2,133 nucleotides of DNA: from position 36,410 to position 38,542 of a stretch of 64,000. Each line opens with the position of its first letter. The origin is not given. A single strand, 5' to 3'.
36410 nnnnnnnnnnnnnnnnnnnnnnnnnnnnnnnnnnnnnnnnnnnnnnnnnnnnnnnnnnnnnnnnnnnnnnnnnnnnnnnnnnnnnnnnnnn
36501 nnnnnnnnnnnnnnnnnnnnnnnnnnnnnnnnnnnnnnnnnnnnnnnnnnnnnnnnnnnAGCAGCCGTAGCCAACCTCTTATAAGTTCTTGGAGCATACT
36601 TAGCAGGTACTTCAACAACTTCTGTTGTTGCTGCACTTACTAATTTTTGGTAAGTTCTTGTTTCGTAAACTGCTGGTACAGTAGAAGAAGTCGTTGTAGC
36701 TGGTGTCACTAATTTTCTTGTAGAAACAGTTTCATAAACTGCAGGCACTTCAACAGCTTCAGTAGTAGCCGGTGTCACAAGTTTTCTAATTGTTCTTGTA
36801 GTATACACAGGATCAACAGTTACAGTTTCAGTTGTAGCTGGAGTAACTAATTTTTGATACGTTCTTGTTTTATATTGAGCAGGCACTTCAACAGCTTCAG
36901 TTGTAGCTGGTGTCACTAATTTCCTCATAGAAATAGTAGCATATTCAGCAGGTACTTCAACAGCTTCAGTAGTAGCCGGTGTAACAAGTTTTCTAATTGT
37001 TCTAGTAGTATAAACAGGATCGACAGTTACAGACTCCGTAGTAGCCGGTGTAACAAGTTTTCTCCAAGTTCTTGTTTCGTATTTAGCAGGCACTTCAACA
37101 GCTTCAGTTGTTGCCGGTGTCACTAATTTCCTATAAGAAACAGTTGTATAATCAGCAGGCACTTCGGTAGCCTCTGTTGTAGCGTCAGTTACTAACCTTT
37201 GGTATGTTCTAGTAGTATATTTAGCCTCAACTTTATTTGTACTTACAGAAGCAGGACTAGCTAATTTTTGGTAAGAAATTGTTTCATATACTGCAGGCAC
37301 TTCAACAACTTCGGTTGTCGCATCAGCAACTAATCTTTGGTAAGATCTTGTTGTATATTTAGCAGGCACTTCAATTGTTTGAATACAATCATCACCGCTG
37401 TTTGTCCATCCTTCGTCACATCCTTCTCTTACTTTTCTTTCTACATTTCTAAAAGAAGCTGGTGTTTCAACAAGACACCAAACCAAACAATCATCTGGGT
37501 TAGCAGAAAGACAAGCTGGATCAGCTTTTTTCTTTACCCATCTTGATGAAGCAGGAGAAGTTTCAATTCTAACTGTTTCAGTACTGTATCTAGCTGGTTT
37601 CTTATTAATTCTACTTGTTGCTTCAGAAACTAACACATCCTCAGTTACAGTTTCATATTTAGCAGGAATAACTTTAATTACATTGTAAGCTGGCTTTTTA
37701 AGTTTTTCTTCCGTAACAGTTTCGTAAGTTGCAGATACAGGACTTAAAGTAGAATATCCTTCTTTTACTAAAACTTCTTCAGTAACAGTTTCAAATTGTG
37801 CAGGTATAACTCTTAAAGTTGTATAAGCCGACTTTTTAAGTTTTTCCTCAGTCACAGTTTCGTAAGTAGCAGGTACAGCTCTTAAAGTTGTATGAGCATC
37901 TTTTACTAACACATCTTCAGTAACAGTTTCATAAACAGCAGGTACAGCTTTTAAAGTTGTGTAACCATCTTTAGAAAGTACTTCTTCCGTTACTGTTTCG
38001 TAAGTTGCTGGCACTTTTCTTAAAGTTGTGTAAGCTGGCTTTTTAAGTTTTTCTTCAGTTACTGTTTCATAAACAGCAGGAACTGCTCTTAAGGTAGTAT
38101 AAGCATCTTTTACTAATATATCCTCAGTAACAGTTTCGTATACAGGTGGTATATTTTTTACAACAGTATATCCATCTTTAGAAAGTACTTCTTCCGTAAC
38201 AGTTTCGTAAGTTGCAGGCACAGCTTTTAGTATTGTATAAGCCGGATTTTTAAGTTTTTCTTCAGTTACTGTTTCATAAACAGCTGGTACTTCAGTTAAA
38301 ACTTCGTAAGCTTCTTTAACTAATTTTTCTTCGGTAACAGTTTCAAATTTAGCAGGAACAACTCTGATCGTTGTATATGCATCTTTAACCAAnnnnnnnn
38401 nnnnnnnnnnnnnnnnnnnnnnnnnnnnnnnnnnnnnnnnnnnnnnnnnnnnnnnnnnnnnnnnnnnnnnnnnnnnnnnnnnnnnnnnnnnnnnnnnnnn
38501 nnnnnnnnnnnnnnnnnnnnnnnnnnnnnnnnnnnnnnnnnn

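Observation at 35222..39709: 1,495-aa envelope protein made of about 47 strictly 23-residue repeats, with three peptidoglycan-binding modules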

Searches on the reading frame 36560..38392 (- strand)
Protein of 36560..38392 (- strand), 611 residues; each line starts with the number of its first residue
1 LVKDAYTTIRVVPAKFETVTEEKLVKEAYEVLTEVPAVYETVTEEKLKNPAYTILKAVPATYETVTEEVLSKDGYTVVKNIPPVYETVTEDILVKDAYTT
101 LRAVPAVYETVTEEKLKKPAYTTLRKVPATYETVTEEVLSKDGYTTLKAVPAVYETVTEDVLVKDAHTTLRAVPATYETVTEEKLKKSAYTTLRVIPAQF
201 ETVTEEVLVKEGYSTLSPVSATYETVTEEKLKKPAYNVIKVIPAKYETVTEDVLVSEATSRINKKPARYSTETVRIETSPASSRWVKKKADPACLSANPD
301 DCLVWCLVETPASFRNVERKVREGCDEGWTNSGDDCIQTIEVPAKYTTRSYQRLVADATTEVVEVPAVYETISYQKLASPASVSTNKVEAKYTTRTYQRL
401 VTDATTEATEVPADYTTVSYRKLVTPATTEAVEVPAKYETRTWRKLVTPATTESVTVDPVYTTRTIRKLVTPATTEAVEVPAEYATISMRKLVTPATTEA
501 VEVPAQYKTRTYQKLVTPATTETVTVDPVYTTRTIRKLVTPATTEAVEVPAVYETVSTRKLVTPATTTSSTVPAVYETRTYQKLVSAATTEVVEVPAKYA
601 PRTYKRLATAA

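Call 11: find_homologous_proteins(query=window:36560-38392:-, max_evalue=0.00001)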
Query window:36560-38392:- (611 aa): 2603 proteins with E <= 0.00001 among 8000 candidates; the best 120 are listed.
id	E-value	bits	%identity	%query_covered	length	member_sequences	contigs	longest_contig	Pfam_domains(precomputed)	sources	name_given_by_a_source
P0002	3.3e-159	549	50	78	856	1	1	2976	PF00691.26,PF01471.24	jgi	jgi:outer membrane protein OmpA-like peptidoglycan-associated protein/flagellar biosynthesis/type II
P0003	1.1e-153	531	42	100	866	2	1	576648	PF00691.26,PF01471.24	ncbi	-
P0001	3.9e-146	506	38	100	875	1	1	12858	PF00691.26,PF01471.24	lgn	-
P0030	4.1e-143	496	45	91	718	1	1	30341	PF00691.26,PF01471.24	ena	-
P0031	6.2e-142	492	40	90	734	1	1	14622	PF00691.26,PF01471.24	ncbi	-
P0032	2.4e-139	484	39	98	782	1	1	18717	PF00691.26,PF01471.24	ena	-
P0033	1.8e-137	478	44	90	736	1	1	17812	PF00691.26,PF01471.24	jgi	-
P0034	4.5e-132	460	44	90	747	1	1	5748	PF00691.26,PF01471.24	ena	-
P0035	1.5e-131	458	42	94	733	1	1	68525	PF00691.26,PF01471.24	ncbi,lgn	-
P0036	5.1e-131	456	44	90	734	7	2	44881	PF00691.26,PF01471.24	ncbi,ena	-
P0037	5.8e-131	456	41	90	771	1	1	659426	PF00691.26,PF01471.24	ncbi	-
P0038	9.9e-131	455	45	90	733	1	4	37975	PF00691.26,PF01471.24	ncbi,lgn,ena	-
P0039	1.6e-130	455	41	98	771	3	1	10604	PF00691.26,PF01471.24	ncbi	-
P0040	1.7e-130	455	43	91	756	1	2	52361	PF00691.26,PF01471.24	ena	-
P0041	8.6e-129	449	41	90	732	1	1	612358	PF00691.26,PF01471.24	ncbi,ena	-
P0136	5.0e-61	225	44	48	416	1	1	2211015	PF01471.24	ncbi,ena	-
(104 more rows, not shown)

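Call 12: search_solved_structures(query=window:36560-38392:-, max_evalue=10)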
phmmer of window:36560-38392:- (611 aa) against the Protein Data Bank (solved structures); distinct sequences matched with E-value up to 10: 0.

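Call 65: find_encoding_contigs(protein=P0136, flank=6000, max_places=3)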
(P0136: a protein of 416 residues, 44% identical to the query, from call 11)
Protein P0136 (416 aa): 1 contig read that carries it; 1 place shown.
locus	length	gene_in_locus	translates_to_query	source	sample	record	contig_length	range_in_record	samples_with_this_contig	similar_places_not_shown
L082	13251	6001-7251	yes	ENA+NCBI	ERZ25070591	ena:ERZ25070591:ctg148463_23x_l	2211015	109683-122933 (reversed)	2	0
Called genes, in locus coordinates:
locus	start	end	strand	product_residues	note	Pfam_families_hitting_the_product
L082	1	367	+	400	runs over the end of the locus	PF13449:Phytase-like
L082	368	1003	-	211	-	PF01596:Methyltransf_3, PF01135:PCMT, PF13578:Methyltransf_24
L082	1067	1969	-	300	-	PF00892:EamA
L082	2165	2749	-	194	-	-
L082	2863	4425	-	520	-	PF00072:Response_reg, PF08665:PglZ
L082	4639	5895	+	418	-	PF01966:HD (faint), PF19276:HD_assoc_2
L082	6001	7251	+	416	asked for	PF01471:PG_binding_1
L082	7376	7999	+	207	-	PF01451:LMWPc (weak)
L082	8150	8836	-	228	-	-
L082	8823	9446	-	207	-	-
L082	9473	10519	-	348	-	PF02746:MR_MLE_N, PF13378:MR_MLE_C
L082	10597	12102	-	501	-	PF02113:Peptidase_S13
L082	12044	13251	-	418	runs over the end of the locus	PF09298:FAA_hydrolase_N, PF01557:FAA_hydrolase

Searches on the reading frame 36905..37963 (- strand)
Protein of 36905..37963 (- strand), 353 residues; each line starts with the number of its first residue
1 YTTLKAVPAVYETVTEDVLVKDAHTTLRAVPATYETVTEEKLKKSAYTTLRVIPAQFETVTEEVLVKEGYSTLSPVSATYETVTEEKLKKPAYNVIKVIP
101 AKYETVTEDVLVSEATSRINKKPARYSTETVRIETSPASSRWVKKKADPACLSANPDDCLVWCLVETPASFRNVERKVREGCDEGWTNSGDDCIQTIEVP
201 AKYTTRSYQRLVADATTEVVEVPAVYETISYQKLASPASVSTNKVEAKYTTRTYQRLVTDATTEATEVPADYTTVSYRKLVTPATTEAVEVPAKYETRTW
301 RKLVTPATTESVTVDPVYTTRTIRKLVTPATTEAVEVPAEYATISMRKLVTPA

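Call 21: find_related_loci(query=A1, collection=genome_contigs, flank=6000)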
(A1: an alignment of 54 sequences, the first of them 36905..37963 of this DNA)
Query A1 (353 aa) in genome_contigs; peptide patterns used: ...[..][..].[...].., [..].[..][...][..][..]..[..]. (x = any residue, [..] = any of these).
598 stretches matched a pattern (row limit reached: there are more); 546 encode a relative of the query (tblastn E <= 1e-3); the best 80 are kept; 80 distinct loci.
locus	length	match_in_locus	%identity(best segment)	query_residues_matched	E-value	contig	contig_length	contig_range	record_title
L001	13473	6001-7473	65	1-353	2e-163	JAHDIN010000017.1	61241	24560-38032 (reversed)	MAG: Saprospiraceae bacterium isolate MAG-94 RZ_1337, whole genome shotgun sequence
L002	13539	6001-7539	71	1-353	7e-161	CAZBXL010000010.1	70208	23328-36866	MAG TPA_asm: uncultured Saprospiraceae bacterium isolate SRP268394_co1_94 genome assembly, contig: NODE_504_length_70208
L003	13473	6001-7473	69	1-353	1e-158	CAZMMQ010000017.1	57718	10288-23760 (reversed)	MAG TPA_asm: uncultured Saprospiraceae bacterium isolate binchicken_co385_115 genome assembly, contig: NODE_222_length_5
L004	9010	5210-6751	68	1-353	2e-156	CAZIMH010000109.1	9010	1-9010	MAG TPA_asm: uncultured Saprospiraceae bacterium isolate binchicken_co258_146 genome assembly, contig: NODE_5545_length_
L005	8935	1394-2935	65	1-353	5e-155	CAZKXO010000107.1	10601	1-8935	MAG TPA_asm: uncultured Saprospiraceae bacterium isolate binchicken_co385_16 genome assembly, contig: NODE_5138_length_1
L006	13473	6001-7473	67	1-353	8e-155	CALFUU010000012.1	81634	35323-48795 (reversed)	MAG: uncultured Saprospiraceae bacterium isolate L4_Bin_METABAT__97_1 genome assembly, contig: c_000000373400, whole gen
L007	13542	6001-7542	67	1-353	3e-155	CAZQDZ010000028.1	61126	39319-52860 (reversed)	MAG TPA_asm: uncultured Saprospiraceae bacterium isolate SRP065251_co1_40 genome assembly, contig: NODE_214_length_61126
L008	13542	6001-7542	67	1-353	2e-154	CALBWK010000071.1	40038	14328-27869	MAG: uncultured Saprospiraceae bacterium isolate R2_Bin_MAXBIN__064_sub_1 genome assembly, contig: c_000001458825, whole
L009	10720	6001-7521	67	1-353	9e-155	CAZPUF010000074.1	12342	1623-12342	MAG TPA_asm: uncultured Saprospiraceae bacterium isolate binchicken_co258_88 genome assembly, contig: NODE_3503_length_1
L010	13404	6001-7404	69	1-353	4e-153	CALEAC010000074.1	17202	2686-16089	MAG: uncultured Saprospiraceae bacterium isolate L3_Bin_Bin_99_1 genome assembly, contig: c_000000074007, whole genome s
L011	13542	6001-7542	66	1-353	1e-152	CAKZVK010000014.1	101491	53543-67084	MAG: uncultured Saprospiraceae bacterium isolate L4_Bin_Bin_63_1 genome assembly, contig: c_000000285543, whole genome s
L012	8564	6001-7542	67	1-353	7e-151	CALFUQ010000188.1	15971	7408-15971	MAG: uncultured Saprospiraceae bacterium isolate H3_Bin_Bin_124_1_1 genome assembly, contig: c_000000842249, whole genom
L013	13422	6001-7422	67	1-353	1e-150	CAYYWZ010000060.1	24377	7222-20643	MAG TPA_asm: uncultured Saprospiraceae bacterium isolate SRP268394_co1_186 genome assembly, contig: NODE_3490_length_243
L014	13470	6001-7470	67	1-353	6e-148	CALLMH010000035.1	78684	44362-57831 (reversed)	MAG: uncultured Saprospiraceae bacterium isolate L4_Bin_METABAT__129_1 genome assembly, contig: c_000000546327, whole ge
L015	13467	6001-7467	67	1-353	2e-147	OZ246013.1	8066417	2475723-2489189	MAG: Saprospiraceae bacterium isolate e1f2261a-3454-464d-be59-2565730905ce genome assembly, chromosome: 1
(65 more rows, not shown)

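Call 25: predict_structure(alignment_id=A1)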
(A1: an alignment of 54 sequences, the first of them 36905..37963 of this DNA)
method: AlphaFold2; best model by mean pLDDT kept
length: 353 residues; sequences in the alignment: 54
mean_pLDDT: 68.7   pTM: 0.30
mean pLDDT of the five models: 68.7, 68.8, 67.8, 64.5, 63.0
residues with pLDDT >= 90: 80; 70-90: 131; 50-70: 40; < 50: 102
segments of 3 or more residues with pLDDT < 50: 1-4, 39-65, 250-257, 259-320
pLDDT, mean of each block of 10 residues (from residue 1): 55 73 69 57 36 37 49 73 82 88 89 89 94 91 86 82 91 92 93 93 90 89 88 83 65 41 37 35 35 33 32 39 65 76 77 68
secondary structure, 60 per line:
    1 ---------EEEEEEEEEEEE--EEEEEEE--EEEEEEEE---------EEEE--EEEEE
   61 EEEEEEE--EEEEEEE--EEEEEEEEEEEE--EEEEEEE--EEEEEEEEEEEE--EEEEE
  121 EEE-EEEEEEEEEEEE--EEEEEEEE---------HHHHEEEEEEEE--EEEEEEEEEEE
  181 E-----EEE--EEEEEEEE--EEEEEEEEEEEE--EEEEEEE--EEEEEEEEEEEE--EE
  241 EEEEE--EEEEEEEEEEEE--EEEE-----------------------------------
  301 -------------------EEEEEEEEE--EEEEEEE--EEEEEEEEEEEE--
elements in order: E10-21 E24-30 E33-40 E50-53 E56-67 E70-76 E79-90 E93-99 E102-113 E116-123 E125-136 E139-146 H156-159 E160-167 E170-181 E187-189 E192-199 E202-213 E216-222 E225-236 E239-245 E248-259 E262-265 E320-328 E331-337 E340-351
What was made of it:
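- On Beta-solenoid / beta-helix repeat proteins: AF2 gives alternating 12- and 7-residue strands joined by 2-residue turns, which means antiparallel hairpins (call 25).
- AF2 DSSP shows strands of 12 and 7 residues with 2-residue turns and period 23, at pLDDT 80-94 around the linker (call 25). The AF2 summary (pTM 0.30) neither shows nor excludes contact between the arms (call 25). AF2 gives antiparallel hairpins, not parallel coils (call 25).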

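Call 29: fold_search(model_id=the predicted structure, library=pdb)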
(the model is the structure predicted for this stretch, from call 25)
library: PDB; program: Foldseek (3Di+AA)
matches with E <= 10: 331; with E <= 0.001: 0
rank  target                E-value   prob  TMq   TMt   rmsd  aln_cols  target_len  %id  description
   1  6qz9_0A               1.1e-02  0.25  0.08  0.09  25.4       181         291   11  The cryo-EM structure of the collar complex and tail axis in bacteriophage phi29 (released 2019-06-12)
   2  5ec5_C                1.4e-01  0.15  0.08  0.10  38.8       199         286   12  Crystal structure of lysenin pore (released 2016-05-18)
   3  8egr_I                1.7e-01  0.21  0.09  0.11  20.1       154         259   10  Upper tail structure of Staphylococcus phage Andhra (released 2022-12-14)
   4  5ec5_A                1.8e-01  0.18  0.09  0.11  39.2       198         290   12  Crystal structure of lysenin pore (released 2016-05-18)
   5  5ec5_L                1.8e-01  0.13  0.08  0.10  37.4       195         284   11  Crystal structure of lysenin pore (released 2016-05-18)
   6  7lih_D                1.8e-01  0.06  0.06  0.06  44.4       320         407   11  CryoEM structure of Mayaro virus icosahedral subunit (released 2022-02-09)
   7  5ec5_B                2.0e-01  0.12  0.07  0.08  40.0       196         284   11  Crystal structure of lysenin pore (released 2016-05-18)
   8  8ua8_F                2.3e-01  0.04  0.05  0.04  43.7       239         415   11  Structure of Semliki Forest virus VLP in complex with VLDLR LA2 (released 2024-08-14)
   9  6psn_A                2.5e-01  0.30  0.10  0.08  16.5       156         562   10  Anthrax toxin protective antigen channels bound to lethal factor (released 2020-03-04)
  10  5ec5_D                2.5e-01  0.12  0.08  0.10  38.5       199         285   12  Crystal structure of lysenin pore (released 2016-05-18)
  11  8jc7_A                2.7e-01  0.04  0.07  0.06  56.8       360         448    8  Cryo-EM structure of Vibrio campbellii alpha-hemolysin (released 2023-09-27)
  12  5ec5_F                3.6e-01  0.08  0.07  0.08  40.3       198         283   11  Crystal structure of lysenin pore (released 2016-05-18)
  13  3j9c                  4.9e-01  0.07  0.07  0.06  33.8       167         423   10  CryoEM single particle reconstruction of anthrax toxin protective antigen pore at 2.9 Angstrom resolution (released 2015-03-11)
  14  9fjk_B                5.4e-01  0.04  0.06  0.02  68.1       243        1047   11  Omicron BA.1 Spike protein with neutralizing NTD specific mAb K501SP6 (released 2024-08-14)
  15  8jx2_A                6.0e-01  0.04  0.09  0.10  56.3       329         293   10  alpha-Hemolysin(G122S/K147R)-SpyTag/SpyCatcher head to head 14-mer (released 2024-07-03)
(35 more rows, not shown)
